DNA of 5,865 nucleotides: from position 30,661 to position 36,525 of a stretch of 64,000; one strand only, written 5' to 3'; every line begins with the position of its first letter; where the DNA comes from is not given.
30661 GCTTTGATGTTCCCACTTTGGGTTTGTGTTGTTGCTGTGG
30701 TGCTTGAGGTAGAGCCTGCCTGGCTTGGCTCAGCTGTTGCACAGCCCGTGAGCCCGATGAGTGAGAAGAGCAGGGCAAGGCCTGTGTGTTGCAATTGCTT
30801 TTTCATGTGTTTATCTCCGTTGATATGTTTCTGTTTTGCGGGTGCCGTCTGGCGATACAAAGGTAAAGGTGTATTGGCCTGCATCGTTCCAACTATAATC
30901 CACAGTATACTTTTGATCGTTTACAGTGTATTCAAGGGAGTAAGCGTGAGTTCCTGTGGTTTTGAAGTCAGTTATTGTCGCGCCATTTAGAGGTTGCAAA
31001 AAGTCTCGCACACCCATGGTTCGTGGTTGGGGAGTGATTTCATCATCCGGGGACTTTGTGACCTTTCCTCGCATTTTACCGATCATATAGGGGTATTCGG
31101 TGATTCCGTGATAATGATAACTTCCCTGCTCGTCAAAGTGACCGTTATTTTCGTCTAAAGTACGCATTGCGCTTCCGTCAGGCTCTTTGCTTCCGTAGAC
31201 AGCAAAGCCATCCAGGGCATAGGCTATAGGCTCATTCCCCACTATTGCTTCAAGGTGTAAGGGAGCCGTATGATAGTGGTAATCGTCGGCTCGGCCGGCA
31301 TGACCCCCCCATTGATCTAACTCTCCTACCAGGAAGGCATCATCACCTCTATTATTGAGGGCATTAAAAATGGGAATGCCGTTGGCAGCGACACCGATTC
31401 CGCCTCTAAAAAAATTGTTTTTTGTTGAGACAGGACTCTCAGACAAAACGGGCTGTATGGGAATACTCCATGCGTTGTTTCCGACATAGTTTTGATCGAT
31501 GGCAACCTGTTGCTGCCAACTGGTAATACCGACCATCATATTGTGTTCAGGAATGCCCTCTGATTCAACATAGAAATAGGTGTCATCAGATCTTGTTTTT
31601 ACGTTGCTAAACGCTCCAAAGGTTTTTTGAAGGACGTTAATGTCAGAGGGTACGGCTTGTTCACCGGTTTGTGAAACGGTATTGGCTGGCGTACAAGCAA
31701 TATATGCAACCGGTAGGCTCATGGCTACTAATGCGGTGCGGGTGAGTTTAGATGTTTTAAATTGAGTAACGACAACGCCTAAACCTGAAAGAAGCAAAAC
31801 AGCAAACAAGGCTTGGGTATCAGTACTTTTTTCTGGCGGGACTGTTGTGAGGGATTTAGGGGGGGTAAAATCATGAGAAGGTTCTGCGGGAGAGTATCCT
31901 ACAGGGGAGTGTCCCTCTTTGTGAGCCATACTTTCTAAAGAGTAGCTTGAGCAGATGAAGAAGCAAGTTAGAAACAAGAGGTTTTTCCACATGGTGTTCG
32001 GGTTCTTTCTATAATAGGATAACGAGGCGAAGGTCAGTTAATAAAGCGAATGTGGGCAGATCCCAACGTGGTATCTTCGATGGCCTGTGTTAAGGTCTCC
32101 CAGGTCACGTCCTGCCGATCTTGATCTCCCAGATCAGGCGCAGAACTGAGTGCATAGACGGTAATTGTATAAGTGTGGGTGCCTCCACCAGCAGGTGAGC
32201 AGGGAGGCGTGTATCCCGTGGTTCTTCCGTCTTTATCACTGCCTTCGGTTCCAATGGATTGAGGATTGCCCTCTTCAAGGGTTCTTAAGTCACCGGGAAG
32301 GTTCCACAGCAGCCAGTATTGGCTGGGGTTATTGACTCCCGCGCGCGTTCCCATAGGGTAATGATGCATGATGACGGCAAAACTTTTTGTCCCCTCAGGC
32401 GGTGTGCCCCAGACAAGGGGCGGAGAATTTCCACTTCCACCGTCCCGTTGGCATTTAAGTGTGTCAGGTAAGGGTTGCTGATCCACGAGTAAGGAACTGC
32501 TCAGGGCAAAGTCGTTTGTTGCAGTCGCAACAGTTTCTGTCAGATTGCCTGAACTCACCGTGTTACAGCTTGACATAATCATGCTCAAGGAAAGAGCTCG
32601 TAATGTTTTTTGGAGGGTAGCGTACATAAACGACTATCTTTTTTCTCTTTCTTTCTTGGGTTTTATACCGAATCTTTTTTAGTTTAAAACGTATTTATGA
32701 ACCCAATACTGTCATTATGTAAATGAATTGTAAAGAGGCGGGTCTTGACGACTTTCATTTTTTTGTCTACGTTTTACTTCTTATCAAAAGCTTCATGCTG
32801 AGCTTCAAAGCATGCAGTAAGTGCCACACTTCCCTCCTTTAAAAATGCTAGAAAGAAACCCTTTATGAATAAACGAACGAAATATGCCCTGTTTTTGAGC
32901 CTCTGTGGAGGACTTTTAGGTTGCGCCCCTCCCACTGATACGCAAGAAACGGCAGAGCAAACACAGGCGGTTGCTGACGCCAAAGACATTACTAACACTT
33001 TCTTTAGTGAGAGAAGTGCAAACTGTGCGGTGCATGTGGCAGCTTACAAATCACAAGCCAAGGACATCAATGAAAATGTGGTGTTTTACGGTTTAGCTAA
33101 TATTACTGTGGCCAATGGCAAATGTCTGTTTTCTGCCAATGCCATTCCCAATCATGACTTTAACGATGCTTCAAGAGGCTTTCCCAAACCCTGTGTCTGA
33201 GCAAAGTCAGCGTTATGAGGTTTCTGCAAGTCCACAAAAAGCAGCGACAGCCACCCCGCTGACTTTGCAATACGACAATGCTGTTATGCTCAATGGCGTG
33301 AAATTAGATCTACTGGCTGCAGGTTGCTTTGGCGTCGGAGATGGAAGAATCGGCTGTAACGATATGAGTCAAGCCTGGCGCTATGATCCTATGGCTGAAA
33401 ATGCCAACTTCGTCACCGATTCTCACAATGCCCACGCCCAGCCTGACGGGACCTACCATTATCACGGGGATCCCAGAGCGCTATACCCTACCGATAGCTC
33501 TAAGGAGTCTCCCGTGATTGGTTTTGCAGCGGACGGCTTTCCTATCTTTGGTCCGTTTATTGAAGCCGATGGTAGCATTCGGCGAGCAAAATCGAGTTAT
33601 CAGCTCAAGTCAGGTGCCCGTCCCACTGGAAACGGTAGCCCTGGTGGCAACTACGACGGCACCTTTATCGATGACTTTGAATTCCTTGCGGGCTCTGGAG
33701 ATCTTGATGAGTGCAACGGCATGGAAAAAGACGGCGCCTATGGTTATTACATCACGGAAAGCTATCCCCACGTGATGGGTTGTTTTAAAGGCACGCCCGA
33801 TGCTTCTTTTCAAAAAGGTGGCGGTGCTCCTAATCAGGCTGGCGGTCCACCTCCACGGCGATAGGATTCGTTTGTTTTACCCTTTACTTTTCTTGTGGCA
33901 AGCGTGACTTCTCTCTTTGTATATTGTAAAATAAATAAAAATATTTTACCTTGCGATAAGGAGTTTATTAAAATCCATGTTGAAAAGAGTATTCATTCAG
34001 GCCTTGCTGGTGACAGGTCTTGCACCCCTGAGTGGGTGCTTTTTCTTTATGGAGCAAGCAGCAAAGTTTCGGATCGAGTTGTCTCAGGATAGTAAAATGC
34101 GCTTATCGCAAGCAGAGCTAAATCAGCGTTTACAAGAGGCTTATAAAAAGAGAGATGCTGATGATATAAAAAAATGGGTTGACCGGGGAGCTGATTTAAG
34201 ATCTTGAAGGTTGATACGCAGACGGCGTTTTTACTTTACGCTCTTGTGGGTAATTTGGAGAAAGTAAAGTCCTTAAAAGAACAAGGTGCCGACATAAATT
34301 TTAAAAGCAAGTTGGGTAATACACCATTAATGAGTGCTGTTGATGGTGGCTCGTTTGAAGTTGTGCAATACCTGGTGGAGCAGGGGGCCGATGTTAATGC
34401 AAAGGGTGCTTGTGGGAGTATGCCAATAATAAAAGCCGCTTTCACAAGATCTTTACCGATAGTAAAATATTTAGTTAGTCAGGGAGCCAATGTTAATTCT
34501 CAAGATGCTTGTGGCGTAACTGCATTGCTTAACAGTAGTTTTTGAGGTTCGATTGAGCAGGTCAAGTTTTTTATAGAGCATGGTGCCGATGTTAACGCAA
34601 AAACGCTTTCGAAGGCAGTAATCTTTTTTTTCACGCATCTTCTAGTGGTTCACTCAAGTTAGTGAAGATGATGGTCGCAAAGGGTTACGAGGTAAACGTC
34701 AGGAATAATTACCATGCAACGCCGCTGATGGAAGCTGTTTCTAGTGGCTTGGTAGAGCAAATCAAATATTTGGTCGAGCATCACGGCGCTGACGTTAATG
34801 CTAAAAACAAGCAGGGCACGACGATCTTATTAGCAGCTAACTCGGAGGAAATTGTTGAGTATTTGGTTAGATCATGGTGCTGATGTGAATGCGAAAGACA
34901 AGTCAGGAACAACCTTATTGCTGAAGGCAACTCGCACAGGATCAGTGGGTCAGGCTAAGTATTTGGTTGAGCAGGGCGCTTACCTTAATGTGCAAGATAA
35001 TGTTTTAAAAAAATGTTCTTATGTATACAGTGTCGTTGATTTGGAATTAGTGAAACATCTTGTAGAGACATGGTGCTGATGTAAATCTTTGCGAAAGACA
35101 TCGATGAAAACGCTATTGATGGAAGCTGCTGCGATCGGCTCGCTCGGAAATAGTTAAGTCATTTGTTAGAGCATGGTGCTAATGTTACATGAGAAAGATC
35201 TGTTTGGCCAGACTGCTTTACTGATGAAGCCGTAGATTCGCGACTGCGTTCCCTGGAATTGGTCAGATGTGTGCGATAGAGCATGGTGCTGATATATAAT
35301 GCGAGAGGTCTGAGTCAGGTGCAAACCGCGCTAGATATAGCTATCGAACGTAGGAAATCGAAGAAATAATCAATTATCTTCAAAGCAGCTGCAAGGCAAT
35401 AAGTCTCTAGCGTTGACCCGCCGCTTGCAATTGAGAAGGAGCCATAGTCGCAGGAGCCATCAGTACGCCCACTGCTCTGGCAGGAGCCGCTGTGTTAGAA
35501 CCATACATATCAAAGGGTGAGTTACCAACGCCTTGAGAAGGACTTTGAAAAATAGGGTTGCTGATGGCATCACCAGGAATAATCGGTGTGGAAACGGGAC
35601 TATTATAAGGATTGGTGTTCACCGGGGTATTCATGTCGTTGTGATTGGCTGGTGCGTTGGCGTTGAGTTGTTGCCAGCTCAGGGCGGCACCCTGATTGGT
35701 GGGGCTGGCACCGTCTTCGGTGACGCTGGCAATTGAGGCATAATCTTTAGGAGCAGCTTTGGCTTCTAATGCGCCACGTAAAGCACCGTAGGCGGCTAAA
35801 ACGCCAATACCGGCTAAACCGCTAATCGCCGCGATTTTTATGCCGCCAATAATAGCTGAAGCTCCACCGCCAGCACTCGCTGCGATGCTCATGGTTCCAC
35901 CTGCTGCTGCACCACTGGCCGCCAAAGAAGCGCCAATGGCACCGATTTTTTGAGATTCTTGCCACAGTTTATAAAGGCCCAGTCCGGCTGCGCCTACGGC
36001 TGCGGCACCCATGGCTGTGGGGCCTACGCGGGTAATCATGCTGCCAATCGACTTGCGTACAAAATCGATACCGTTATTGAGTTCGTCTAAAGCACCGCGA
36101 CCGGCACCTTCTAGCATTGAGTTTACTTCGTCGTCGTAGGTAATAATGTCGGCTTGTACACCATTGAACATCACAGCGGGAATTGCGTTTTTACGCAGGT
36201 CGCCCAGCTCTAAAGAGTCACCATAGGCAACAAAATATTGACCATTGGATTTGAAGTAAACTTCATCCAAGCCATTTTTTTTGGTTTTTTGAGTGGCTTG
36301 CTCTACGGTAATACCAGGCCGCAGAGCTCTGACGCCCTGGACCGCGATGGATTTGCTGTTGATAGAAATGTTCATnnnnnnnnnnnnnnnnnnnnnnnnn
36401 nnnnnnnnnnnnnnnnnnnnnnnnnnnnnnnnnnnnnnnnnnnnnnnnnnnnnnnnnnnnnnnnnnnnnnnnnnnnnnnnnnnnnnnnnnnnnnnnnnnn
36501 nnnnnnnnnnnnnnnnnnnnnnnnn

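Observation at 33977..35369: AT-rich islet containing a multiply frameshifted ankyrin-repeat lipoprotein gene next to the glycine-zipper paralogues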

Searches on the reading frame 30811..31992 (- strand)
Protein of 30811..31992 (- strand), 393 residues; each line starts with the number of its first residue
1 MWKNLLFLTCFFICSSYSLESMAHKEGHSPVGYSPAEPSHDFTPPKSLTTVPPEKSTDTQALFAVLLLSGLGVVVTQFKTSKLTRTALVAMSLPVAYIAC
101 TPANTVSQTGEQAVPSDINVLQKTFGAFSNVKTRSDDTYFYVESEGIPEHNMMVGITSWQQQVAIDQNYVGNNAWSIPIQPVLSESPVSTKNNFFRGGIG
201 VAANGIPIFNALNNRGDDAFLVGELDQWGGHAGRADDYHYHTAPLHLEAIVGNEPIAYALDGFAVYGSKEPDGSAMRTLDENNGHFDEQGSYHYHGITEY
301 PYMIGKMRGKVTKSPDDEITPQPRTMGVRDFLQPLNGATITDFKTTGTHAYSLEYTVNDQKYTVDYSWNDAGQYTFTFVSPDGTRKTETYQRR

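Call 10: search_protein_families(library=pfam, proteins=[window:30811-31992:-], max_evalue=0.01)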
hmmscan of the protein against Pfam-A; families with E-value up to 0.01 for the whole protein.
window:30811-31992:- (393 aa): 1 family
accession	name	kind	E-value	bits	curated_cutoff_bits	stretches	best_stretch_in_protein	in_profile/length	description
PF14240.11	YHYH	-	3.2e-13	50.5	25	2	175-269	2-110/193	YHYH protein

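Call 28: find_encoding_contigs(protein=window:30811-31992:-, flank=10000, max_places=10)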
Protein window:30811-31992:- (393 aa): no gene with exactly this product is on record in the collection.

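Call 44: search_protein_families(library=ncbifam, proteins=[window:30811-31992:-], max_evalue=0.01)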
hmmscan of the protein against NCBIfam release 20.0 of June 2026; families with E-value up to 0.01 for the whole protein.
window:30811-31992:- (393 aa): 0 families

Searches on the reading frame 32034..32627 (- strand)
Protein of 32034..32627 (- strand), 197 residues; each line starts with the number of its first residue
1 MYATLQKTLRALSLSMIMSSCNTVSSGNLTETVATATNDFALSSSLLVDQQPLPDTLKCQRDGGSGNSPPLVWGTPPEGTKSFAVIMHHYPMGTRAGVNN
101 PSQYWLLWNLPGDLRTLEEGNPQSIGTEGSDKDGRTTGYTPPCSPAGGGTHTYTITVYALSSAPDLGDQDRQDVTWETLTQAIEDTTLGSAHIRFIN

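Call 10: search_protein_families(library=pfam, proteins=[window:32034-32627:-], max_evalue=0.01)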
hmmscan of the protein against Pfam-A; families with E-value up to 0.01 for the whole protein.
window:32034-32627:- (197 aa): 1 family
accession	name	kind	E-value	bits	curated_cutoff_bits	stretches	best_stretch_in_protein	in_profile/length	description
PF01161.25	PBP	-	1.8e-20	74.1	24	1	62-193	8-131/135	Phosphatidylethanolamine-binding protein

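Call 25: find_encoding_contigs(protein=window:32034-32627:-, flank=10000, max_places=10)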
Protein window:32034-32627:- (197 aa): no gene with exactly this product is on record in the collection.

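Call 44: search_protein_families(library=ncbifam, proteins=[window:32034-32627:-], max_evalue=0.01)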
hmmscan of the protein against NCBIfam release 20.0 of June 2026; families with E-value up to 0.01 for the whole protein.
window:32034-32627:- (197 aa): 3 families
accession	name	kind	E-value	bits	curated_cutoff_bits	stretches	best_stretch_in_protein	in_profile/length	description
TIGR00481.1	TIGR00481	subfamily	3.1e-14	53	57.75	1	62-195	10-140/142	YbhB/YbcL family Raf kinase inhibitor-like protein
NF007330.0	PRK09818.1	equivalog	2.2e-09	37.5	277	1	33-161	15-147/183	kinase inhibitor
NF007609.0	PRK10257.1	equivalog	3.1e-09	36.7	226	1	43-161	4-124/158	kinase inhibitor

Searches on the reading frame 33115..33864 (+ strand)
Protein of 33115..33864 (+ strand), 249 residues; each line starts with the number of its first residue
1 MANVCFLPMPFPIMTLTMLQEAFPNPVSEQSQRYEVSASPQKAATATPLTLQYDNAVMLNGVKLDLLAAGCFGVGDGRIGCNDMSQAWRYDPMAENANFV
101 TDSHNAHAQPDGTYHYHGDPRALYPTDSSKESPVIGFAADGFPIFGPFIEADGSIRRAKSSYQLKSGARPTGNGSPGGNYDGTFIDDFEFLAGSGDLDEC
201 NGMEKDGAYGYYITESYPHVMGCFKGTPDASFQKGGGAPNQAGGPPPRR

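Call 10: search_protein_families(library=pfam, proteins=[window:33115-33864:+], max_evalue=0.01)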
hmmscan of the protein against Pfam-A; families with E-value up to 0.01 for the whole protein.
window:33115-33864:+ (249 aa): 1 family
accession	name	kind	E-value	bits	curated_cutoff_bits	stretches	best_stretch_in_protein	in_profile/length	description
PF14240.11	YHYH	-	4.1e-52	177.4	25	1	34-226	2-193/193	YHYH protein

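Call 24: find_encoding_contigs(protein=window:33115-33864:+, flank=10000, max_places=10)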
Protein window:33115-33864:+ (249 aa): no gene with exactly this product is on record in the collection.

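Call 44: search_protein_families(library=ncbifam, proteins=[window:33115-33864:+], max_evalue=0.01)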
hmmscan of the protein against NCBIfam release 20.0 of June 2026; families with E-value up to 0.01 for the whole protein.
window:33115-33864:+ (249 aa): 0 families

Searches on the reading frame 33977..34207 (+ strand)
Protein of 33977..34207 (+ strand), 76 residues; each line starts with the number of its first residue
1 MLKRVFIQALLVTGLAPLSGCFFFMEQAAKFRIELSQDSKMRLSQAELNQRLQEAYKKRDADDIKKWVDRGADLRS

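Call 23: find_encoding_contigs(protein=window:33977-34207:+, flank=10000, max_places=10)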
Protein window:33977-34207:+ (76 aa): no gene with exactly this product is on record in the collection.

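Call 59: list_cluster_members(proteins=[window:33977-34204:+, window:34204-34542:+, window:34246-34542:+, window:34255-34542:+, window:34330-34542:+, window:34662-34880:+, window:34668-34880:+, window:34671-34880:+, window:34852-35076:+, L014:11127-13031:+])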
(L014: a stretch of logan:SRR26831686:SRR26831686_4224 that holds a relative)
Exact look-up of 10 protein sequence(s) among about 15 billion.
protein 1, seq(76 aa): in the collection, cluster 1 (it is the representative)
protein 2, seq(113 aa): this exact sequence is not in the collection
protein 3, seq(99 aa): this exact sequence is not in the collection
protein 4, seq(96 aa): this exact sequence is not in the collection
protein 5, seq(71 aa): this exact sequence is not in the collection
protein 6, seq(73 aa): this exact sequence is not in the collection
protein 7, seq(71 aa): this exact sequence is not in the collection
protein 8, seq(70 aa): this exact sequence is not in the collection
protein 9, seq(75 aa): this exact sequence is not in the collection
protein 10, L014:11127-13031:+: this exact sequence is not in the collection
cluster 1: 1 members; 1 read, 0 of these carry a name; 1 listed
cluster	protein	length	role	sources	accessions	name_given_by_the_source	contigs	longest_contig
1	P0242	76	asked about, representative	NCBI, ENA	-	-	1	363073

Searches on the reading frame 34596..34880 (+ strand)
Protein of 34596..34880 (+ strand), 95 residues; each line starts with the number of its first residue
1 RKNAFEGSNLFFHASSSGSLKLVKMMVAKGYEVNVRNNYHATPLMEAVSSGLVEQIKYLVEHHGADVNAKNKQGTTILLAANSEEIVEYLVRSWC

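Call 97: search_protein_representatives(protein=window:34596-34880:+)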
Query: 95 residues. Proteins with E-value up to 0.001 (for the whole library): 178491; up to 1e-10: 49345; up to 1e-30: 2684. The best 150 are listed.
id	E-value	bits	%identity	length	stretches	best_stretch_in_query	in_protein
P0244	1.1e-147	494.5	35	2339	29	9-84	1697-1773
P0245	7.1e-136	456.8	33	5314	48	10-86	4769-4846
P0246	9.3e-128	430.9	36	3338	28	10-92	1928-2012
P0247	2.1e-120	407.5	27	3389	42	6-78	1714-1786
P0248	2.7e-119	403.9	36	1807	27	7-84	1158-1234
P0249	9.3e-118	399.0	34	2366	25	9-91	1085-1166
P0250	3.4e-117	397.2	41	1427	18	32-93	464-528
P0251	6.2e-117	396.4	29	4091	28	17-92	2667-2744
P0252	3.7e-112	381.2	30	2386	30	6-81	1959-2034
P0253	1.7e-111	379.0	33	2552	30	10-79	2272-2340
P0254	6.6e-111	377.2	31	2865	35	22-87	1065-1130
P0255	1.8e-107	366.2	33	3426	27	5-91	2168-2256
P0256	5.2e-104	355.2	37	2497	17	13-83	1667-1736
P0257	2.1e-103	353.2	29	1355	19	6-91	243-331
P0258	4.9e-103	352.1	35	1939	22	4-78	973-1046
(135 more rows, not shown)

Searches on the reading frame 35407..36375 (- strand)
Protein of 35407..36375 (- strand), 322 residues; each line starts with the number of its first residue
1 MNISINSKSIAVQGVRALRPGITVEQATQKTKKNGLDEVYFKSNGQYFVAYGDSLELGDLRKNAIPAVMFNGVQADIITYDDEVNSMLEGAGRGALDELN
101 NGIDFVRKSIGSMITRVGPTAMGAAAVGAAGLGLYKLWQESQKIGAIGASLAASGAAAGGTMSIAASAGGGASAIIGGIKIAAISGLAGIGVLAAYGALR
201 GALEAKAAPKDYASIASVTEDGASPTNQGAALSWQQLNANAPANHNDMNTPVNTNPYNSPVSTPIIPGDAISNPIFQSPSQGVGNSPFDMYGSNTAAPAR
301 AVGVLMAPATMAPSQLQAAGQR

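Call 10: search_protein_families(library=pfam, proteins=[window:35407-36375:-], max_evalue=0.01)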
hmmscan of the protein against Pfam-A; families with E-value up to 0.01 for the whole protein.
window:35407-36375:- (322 aa): 0 families

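Call 11: find_encoding_contigs(protein=window:35407-36375:-, flank=10000, max_places=10)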
Protein window:35407-36375:- (322 aa): no gene with exactly this product is on record in the collection.

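Call 38: find_related_loci(query=A1, collection=metagenome_contigs, flank=10000)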
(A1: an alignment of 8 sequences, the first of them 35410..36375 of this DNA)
Query A1 (322 aa) in metagenome_contigs; peptide patterns used: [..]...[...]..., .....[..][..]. (x = any residue, [..] = any of these).
525 stretches matched a pattern; 8 encode a relative of the query (tblastn E <= 1e-3); 8 distinct loci.
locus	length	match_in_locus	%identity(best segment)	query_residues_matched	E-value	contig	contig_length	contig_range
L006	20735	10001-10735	50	1-242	2e-66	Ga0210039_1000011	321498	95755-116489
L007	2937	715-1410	36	3-229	1e-42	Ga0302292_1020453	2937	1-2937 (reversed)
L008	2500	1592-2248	36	5-222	6e-39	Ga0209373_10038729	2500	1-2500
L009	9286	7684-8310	40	3-225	1e-38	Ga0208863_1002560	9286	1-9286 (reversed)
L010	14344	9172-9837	36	3-243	5e-38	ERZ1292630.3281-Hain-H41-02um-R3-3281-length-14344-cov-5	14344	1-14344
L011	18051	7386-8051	36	3-243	5e-38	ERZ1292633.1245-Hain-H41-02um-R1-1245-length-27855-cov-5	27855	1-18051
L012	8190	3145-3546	31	1-134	2e-11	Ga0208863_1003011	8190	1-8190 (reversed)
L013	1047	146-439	34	1-103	3e-10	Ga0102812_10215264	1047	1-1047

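Call 44: search_protein_families(library=ncbifam, proteins=[window:35407-36375:-], max_evalue=0.01)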
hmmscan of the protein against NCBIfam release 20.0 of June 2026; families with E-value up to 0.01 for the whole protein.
window:35407-36375:- (322 aa): 0 families
